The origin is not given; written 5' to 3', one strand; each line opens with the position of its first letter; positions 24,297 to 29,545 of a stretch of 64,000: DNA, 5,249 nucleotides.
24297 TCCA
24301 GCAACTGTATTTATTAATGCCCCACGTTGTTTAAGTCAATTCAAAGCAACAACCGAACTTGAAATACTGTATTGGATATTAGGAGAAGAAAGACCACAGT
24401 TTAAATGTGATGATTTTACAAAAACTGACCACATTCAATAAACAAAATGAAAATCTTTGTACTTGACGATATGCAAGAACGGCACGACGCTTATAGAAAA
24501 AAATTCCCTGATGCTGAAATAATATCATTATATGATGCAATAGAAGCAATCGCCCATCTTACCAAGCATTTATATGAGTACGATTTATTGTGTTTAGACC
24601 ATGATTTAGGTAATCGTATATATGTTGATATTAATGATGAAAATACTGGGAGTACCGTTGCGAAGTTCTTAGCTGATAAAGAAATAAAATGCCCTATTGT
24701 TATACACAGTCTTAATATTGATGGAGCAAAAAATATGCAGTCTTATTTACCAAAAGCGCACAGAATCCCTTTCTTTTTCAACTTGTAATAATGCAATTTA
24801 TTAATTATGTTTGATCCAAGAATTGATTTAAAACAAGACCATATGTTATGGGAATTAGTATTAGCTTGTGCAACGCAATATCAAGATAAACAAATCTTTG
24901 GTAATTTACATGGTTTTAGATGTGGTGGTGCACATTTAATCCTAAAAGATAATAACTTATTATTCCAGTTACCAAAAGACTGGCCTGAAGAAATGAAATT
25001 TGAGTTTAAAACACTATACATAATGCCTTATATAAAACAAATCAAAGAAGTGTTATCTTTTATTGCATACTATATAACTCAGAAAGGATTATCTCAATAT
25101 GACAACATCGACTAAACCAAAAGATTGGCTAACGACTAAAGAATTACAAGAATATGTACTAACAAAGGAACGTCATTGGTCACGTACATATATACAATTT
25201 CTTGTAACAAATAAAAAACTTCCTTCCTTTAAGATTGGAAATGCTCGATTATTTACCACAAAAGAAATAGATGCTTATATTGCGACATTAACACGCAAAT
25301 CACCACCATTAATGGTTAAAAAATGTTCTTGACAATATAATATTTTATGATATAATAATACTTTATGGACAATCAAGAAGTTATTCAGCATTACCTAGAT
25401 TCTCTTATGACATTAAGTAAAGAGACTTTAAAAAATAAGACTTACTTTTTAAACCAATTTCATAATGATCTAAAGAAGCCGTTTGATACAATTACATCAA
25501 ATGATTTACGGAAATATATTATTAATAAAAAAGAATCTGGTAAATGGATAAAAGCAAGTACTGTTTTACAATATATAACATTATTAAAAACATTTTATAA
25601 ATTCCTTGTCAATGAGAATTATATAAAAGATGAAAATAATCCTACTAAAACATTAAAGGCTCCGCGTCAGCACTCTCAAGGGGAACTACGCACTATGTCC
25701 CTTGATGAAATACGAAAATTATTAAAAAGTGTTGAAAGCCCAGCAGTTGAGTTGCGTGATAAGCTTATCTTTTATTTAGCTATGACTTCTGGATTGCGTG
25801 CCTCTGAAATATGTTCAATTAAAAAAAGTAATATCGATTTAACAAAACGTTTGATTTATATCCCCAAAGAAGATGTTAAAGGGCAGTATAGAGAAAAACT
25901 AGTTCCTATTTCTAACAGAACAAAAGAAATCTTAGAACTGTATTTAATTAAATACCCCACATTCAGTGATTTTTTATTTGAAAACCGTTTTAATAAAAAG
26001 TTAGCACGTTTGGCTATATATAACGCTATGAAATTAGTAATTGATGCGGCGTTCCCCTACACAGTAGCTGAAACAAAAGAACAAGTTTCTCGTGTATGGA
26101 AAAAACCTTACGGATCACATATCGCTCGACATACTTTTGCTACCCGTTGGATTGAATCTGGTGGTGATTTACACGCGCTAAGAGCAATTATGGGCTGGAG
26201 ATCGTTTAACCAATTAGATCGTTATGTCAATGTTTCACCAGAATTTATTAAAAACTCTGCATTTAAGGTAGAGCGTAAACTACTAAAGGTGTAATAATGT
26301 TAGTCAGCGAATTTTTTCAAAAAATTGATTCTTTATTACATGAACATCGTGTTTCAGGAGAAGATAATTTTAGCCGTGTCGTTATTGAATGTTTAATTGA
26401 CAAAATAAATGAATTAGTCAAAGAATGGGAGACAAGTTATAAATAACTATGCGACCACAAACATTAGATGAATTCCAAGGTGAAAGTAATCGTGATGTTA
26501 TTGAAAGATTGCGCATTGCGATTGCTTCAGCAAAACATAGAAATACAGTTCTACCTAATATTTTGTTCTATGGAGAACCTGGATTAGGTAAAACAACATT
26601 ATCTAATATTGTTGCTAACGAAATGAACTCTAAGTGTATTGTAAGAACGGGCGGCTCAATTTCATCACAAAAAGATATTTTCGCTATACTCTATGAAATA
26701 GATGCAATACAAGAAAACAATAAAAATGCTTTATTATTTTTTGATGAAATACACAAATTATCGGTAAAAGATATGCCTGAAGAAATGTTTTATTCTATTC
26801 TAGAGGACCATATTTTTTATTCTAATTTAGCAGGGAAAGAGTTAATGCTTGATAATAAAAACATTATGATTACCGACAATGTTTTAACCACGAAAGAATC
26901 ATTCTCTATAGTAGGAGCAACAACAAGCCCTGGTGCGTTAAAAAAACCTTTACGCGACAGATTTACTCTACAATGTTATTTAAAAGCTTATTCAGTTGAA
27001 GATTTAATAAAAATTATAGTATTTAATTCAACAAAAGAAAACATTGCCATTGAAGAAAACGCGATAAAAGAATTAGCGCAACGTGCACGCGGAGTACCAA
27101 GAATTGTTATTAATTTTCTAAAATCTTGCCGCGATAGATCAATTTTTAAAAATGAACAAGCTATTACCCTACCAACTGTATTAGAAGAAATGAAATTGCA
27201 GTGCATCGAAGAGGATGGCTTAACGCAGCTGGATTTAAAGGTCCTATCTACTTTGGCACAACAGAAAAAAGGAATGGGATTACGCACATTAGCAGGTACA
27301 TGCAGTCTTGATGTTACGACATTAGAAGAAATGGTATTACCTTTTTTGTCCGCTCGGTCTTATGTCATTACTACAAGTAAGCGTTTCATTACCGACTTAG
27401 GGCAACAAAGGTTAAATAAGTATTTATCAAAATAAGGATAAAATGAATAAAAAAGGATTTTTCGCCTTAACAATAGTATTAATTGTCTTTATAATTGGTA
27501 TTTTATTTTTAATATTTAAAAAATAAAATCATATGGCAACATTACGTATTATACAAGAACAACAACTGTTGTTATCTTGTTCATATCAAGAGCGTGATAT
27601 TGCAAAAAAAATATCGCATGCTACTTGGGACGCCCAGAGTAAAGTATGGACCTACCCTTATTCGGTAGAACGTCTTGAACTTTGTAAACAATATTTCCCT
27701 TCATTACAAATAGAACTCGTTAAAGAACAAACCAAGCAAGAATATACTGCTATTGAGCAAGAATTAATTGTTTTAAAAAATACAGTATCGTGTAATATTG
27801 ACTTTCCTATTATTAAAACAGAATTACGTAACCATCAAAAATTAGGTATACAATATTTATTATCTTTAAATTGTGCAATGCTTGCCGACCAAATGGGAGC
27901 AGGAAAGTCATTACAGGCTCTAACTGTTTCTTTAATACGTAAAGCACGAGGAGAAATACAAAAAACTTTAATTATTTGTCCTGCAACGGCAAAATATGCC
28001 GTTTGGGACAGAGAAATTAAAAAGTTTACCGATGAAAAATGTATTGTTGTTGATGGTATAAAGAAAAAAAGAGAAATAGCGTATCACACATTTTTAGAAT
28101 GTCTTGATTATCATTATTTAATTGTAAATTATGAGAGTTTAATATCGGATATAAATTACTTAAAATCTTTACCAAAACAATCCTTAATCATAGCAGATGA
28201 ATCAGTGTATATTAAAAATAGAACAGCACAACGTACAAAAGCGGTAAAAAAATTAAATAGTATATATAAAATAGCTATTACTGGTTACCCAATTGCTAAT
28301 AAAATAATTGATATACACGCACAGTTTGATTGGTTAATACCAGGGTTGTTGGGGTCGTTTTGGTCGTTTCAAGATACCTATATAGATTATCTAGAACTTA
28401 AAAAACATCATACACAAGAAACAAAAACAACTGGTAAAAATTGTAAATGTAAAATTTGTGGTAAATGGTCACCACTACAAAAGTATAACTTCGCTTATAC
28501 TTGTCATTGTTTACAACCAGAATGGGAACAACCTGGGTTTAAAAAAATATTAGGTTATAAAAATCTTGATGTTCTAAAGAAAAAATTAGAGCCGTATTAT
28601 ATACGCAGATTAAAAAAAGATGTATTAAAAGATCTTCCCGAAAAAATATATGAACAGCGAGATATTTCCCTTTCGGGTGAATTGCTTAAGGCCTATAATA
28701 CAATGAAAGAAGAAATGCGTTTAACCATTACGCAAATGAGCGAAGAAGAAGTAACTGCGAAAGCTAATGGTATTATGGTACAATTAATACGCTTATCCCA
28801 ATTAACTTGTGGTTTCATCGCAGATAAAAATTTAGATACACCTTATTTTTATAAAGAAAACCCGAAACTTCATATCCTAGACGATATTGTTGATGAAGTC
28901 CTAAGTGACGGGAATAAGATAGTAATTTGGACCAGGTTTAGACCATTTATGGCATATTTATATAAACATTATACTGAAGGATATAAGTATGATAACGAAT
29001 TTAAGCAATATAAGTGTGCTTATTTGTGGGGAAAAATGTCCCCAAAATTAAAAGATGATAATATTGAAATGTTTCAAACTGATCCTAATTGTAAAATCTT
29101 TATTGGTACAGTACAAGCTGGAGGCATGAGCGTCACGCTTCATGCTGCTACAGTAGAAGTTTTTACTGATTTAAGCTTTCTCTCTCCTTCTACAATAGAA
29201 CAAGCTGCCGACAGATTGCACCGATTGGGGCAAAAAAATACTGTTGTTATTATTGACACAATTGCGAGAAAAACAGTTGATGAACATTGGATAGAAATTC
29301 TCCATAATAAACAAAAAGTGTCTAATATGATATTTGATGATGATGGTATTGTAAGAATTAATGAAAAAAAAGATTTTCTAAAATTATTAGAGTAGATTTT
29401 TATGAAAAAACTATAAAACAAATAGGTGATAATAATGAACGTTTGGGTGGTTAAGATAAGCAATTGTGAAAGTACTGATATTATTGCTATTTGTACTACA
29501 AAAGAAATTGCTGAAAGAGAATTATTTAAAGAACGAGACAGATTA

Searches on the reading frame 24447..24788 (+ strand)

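Call 90: search_protein_families(library=pfam, proteins=[window:24447-24788:+], max_evalue=0.001)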
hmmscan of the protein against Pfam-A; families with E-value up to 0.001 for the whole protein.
window:24447-24788:+ (113 aa): 1 family
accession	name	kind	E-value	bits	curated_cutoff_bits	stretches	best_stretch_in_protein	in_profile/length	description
PF20274.4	cREC_REC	-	1.1e-13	52.1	27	1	5-101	4-86/88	Cyclic-phosphate processing Receiver domain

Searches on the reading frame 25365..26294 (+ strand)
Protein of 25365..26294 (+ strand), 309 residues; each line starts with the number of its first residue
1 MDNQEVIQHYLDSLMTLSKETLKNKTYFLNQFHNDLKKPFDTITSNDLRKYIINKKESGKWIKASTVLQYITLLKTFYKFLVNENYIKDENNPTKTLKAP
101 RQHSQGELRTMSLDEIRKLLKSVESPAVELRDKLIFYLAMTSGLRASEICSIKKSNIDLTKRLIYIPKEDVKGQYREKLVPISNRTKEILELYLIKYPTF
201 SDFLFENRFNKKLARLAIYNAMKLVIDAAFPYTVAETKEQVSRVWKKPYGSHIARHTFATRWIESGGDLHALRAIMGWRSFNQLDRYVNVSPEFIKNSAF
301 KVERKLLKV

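Call 9: search_protein_families(library=pfam, proteins=[window:25365-26294:+], max_evalue=0.01)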
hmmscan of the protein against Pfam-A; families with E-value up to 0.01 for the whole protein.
window:25365-26294:+ (309 aa): 3 families
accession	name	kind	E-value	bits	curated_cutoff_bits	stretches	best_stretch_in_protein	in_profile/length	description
PF00589.27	Phage_integrase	-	4.5e-25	88.8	27.1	1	111-291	3-169/172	Phage integrase family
PF02899.23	Phage_int_SAM_1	-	2.5e-06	28.1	22.3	1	9-85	3-83/83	Phage integrase, N-terminal SAM-like domain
PF13495.12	Phage_int_SAM_4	-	6e-06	27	27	1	15-86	12-83/85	Phage integrase, N-terminal SAM-like domain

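Call 10: search_protein_families(library=phrogs, proteins=[window:25365-26294:+], max_evalue=0.001)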
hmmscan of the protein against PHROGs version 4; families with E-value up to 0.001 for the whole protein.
window:25365-26294:+ (309 aa): 5 families
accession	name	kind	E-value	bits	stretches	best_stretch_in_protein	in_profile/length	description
phrog_1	-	integration and excision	6.6e-49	168.7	1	4-305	167-450/611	integrase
phrog_216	-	integration and excision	1.9e-30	107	1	57-302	7-236/301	integrase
phrog_5127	-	integration and excision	6.7e-10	40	1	17-166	136-251/355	integrase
phrog_7269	-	integration and excision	3.3e-05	24.7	1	250-297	29-76/89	integrase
phrog_35951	-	unknown function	0.00011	23.6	1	249-303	21-75/97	-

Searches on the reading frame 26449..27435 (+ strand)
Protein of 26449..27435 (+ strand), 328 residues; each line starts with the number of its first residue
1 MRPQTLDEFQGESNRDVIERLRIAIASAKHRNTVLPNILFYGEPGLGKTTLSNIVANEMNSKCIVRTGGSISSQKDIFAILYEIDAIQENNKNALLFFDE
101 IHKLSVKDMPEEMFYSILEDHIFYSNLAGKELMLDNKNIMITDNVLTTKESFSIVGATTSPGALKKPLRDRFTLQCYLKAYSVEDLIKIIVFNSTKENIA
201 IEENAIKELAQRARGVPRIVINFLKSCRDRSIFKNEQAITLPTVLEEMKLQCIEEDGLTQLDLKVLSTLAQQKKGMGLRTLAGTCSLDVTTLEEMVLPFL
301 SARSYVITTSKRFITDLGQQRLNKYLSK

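Call 24: search_protein_families(library=phrogs, proteins=[window:26449-27435:+], max_evalue=0.0001)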
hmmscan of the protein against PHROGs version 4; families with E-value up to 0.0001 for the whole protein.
window:26449-27435:+ (328 aa): 10 families
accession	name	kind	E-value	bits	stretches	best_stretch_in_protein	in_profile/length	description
phrog_5846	-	DNA, RNA and nucleotide metabolism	8.7e-21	75.6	1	1-106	10-108/380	clamp loader of DNA polymerase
phrog_168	-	DNA, RNA and nucleotide metabolism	1.7e-17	65.1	1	2-231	16-215/314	clamp loader of DNA polymerase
phrog_11838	-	DNA, RNA and nucleotide metabolism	7.8e-11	42.8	1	2-108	12-114/420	clamp loader of DNA polymerase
phrog_3757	-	unknown function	5.6e-10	40.1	1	37-101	128-193/367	-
phrog_4339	-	unknown function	6.1e-06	26.6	1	6-193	288-462/552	-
phrog_50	-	DNA, RNA and nucleotide metabolism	9.9e-06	25.9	1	5-133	338-482/570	DnaC-like helicase loader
phrog_16448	-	other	5.9e-05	22.5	1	22-180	438-593/680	ATPase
phrog_296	-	integration and excision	6.1e-05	22.9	0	39-94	322-377/626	DNA transposition protein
phrog_9172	-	unknown function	8e-05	22.6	0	17-201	89-265/509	-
phrog_10401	-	other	9.7e-05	22.2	0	37-104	462-530/667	ATPase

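Call 90: search_protein_families(library=pfam, proteins=[window:26449-27435:+], max_evalue=0.001)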
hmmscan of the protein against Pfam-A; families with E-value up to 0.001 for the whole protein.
window:26449-27435:+ (328 aa): 6 families
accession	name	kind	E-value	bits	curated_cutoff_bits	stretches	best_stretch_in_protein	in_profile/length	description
PF05496.18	RuvB_N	-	1.2e-34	119.9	27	1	1-176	1-157/159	Holliday junction DNA helicase RuvB P-loop domain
PF00004.35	AAA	-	3.5e-15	57.1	21.2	1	38-177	1-128/131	ATPase family associated with various cellular activities (AAA)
PF17864.7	AAA_lid_4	-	7.9e-11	42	27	1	181-249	1-69/74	RuvB AAA lid domain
PF05491.19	RuvB_C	-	7.9e-09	35.8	24.7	1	255-322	1-71/72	RuvB C-terminal winged helix domain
PF07728.20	AAA_5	-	6.9e-06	26.5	22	1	37-172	1-139/139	AAA domain (dynein-related subfamily)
PF00308.24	Bac_DnaA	-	0.00051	20.7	23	0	9-119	10-124/162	Bacterial DnaA ATPAse domain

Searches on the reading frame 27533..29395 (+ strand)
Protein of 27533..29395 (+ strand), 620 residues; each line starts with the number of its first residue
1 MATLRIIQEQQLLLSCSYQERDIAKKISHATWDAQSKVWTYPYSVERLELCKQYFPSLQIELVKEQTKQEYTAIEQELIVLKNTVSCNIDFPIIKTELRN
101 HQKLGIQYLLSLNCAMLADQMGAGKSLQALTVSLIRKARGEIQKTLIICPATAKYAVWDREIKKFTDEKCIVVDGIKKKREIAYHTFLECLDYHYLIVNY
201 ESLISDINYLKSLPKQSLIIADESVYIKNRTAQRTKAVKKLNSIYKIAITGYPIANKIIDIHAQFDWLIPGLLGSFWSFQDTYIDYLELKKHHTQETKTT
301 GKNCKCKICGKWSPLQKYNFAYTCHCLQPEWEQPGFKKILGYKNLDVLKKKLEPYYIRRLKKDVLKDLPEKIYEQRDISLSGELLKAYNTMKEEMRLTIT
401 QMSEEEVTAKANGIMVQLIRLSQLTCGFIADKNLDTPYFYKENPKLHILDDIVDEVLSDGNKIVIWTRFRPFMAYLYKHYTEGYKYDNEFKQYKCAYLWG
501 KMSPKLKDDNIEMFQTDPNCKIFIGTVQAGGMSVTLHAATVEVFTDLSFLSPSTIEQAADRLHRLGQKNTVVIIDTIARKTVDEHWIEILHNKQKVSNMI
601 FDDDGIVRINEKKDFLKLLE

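Call 24: search_protein_families(library=phrogs, proteins=[window:27533-29395:+], max_evalue=0.0001)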
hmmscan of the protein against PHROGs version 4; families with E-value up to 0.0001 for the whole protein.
window:27533-29395:+ (620 aa): 6 families
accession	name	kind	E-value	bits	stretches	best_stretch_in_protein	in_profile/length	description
phrog_62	-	DNA, RNA and nucleotide metabolism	2.1e-104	351.4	1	89-604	688-1136/1881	DNA helicase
phrog_29996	-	unknown function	3.1e-34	119.2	2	345-601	918-1164/1189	-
phrog_24008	-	DNA, RNA and nucleotide metabolism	1.6e-09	37.2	1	96-269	479-649/1006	helicase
phrog_1685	-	unknown function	2.6e-06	25.9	0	510-610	1458-1558/2278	-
phrog_11801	-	other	8.1e-06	24.2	0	96-178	865-947/2269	DNA methyltransferase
phrog_23807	-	unknown function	1.8e-05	23.7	0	116-177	150-211/1053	-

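Call 90: search_protein_families(library=pfam, proteins=[window:27533-29395:+], max_evalue=0.001)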
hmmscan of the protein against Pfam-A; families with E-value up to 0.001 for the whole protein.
window:27533-29395:+ (620 aa): 5 families
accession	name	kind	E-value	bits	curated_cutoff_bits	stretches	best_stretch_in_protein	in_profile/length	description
PF00176.29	SNF2-rel_dom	-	7.2e-35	120.9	24.9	1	101-423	1-283/290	SNF2-related domain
PF00271.37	Helicase_C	-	9.8e-11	42.3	23.5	1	448-566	5-110/110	Helicase conserved C-terminal domain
PF04851.21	ResIII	-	6.6e-07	29.8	22.5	1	97-253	3-162/164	Type III restriction enzyme, res subunit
PF18974.5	DUF5710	-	9.5e-05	22.5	26.5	1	12-39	2-28/44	Domain of unknown function (DUF5710)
PF00270.35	DEAD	-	0.00016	21.9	26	1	100-230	2-132/167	DEAD/DEAH box helicase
